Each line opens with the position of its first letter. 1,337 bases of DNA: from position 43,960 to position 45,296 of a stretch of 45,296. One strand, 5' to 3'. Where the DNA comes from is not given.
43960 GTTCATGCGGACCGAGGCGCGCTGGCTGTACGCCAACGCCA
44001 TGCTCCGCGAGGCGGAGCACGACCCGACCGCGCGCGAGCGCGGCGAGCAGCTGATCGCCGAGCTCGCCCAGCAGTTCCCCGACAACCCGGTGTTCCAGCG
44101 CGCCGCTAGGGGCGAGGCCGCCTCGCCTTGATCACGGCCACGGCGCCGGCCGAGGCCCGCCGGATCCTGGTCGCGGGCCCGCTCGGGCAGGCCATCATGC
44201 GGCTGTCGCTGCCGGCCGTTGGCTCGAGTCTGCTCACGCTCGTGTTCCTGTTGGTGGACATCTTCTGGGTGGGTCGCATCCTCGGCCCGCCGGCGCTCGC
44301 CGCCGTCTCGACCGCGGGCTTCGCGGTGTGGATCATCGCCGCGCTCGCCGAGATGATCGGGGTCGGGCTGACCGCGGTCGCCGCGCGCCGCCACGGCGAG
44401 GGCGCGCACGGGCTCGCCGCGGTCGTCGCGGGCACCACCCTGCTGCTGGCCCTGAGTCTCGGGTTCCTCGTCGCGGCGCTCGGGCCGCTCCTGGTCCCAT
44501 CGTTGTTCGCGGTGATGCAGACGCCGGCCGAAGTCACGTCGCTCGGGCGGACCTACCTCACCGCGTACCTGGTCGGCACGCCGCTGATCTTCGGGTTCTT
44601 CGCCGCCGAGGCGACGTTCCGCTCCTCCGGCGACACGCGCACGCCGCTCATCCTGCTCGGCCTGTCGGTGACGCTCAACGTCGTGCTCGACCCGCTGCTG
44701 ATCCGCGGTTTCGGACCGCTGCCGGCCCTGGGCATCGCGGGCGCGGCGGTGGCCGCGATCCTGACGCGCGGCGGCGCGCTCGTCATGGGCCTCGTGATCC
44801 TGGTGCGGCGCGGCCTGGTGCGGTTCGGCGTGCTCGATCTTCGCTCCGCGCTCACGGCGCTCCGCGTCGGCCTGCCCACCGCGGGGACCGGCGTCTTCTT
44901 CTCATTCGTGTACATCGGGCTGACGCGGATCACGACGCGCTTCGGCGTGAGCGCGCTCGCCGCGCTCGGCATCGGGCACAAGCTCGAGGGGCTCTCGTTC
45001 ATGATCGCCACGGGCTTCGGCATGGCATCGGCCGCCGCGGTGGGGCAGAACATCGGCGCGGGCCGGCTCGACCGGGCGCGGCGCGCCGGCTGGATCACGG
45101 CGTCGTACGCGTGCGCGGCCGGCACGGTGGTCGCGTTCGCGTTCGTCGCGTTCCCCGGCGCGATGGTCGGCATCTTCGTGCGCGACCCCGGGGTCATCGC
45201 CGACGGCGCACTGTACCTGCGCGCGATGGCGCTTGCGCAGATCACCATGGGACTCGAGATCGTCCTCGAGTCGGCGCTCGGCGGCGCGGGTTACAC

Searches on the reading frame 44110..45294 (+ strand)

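Call 76: search_protein_families(library=pfam, proteins=[window:44110-45294:+], max_evalue=0.001)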
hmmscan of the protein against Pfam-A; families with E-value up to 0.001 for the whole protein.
window:44110-45294:+ (395 aa): 1 family
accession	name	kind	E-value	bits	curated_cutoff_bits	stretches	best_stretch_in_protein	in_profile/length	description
PF01554.23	MatE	-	4.3e-42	144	24.9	2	35-196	1-161/161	MatE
